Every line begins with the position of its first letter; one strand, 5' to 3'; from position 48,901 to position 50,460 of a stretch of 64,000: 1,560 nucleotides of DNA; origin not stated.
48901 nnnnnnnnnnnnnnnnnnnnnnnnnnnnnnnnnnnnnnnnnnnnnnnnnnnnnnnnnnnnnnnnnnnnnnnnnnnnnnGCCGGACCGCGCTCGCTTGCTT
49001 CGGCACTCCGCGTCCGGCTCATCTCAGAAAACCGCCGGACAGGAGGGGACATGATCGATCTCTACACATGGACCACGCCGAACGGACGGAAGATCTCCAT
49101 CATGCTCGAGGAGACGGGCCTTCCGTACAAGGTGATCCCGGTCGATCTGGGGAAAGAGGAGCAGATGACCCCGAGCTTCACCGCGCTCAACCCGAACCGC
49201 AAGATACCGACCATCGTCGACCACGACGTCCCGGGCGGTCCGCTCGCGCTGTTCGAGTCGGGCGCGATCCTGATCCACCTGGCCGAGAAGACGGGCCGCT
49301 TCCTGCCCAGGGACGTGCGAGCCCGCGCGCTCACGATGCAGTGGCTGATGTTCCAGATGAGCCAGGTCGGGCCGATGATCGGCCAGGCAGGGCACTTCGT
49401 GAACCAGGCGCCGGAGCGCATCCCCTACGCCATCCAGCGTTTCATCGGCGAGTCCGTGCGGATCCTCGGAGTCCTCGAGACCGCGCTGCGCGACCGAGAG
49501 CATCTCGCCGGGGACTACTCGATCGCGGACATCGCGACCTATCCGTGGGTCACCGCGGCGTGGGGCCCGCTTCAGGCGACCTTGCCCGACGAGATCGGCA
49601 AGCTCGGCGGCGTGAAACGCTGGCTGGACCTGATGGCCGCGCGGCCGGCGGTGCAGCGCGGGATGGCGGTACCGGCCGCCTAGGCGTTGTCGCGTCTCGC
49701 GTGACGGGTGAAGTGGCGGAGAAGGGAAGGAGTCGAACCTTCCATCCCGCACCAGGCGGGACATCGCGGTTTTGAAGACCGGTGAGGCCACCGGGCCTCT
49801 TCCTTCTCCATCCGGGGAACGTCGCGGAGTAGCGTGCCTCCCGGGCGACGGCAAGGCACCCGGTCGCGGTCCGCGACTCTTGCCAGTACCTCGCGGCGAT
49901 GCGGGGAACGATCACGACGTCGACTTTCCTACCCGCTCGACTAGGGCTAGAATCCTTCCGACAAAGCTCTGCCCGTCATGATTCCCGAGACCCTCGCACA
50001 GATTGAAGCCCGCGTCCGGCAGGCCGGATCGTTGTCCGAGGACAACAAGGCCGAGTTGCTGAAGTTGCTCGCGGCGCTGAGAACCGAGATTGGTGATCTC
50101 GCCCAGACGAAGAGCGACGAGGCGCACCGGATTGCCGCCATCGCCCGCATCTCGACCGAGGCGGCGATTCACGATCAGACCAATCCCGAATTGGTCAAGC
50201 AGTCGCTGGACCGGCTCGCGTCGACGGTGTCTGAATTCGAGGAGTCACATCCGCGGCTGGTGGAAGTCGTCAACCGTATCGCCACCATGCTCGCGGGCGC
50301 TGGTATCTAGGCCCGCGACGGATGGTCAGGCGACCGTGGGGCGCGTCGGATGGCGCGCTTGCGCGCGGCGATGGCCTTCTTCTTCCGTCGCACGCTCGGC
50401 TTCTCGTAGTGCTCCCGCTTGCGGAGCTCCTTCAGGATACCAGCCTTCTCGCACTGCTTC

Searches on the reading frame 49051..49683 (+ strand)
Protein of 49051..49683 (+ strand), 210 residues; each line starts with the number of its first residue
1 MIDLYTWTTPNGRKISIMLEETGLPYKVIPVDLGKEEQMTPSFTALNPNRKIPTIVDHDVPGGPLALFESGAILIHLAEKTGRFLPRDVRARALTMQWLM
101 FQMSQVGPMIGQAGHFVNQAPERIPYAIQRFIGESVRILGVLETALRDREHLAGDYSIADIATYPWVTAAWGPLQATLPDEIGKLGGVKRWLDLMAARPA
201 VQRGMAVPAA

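Call 8: search_protein_families(library=pfam, proteins=[window:49051-49683:+])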
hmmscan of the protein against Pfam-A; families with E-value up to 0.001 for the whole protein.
window:49051-49683:+ (210 aa): 4 families
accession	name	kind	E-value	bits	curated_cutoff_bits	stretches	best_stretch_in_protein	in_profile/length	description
PF13409.12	GST_N_2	-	7e-13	49.4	25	1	10-79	3-69/70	Glutathione S-transferase, N-terminal domain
PF02798.26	GST_N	-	3.1e-12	47.1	20.9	1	3-79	4-76/76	Glutathione S-transferase, N-terminal domain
PF13417.12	GST_N_3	-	6e-11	43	22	1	4-81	1-71/75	Glutathione S-transferase, N-terminal domain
PF13410.11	GST_C_2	-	0.0002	21.8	24.9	1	126-193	2-68/69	Glutathione S-transferase, C-terminal domain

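Call 13: find_encoding_contigs(protein=window:49051-49683:+, flank=10000, max_places=6)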
Protein window:49051-49683:+ (210 aa): no gene with exactly this product is on record in the collection.

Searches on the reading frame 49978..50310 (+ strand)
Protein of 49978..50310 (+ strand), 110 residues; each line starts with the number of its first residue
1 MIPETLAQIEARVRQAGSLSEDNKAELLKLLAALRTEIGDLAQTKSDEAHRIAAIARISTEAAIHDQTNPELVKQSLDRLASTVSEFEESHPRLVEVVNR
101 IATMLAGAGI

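Call 8: search_protein_families(library=pfam, proteins=[window:49978-50310:+])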
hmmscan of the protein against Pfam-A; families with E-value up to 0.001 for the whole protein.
window:49978-50310:+ (110 aa): 1 family
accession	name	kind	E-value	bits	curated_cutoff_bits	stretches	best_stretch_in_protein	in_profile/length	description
PF14357.11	DUF4404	-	2.9e-11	44.3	27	1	28-110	2-83/83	Domain of unknown function (DUF4404)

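Call 55: find_encoding_contigs(protein=window:49978-50310:+, flank=2000, max_places=3)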
Protein window:49978-50310:+ (110 aa): no gene with exactly this product is on record in the collection.
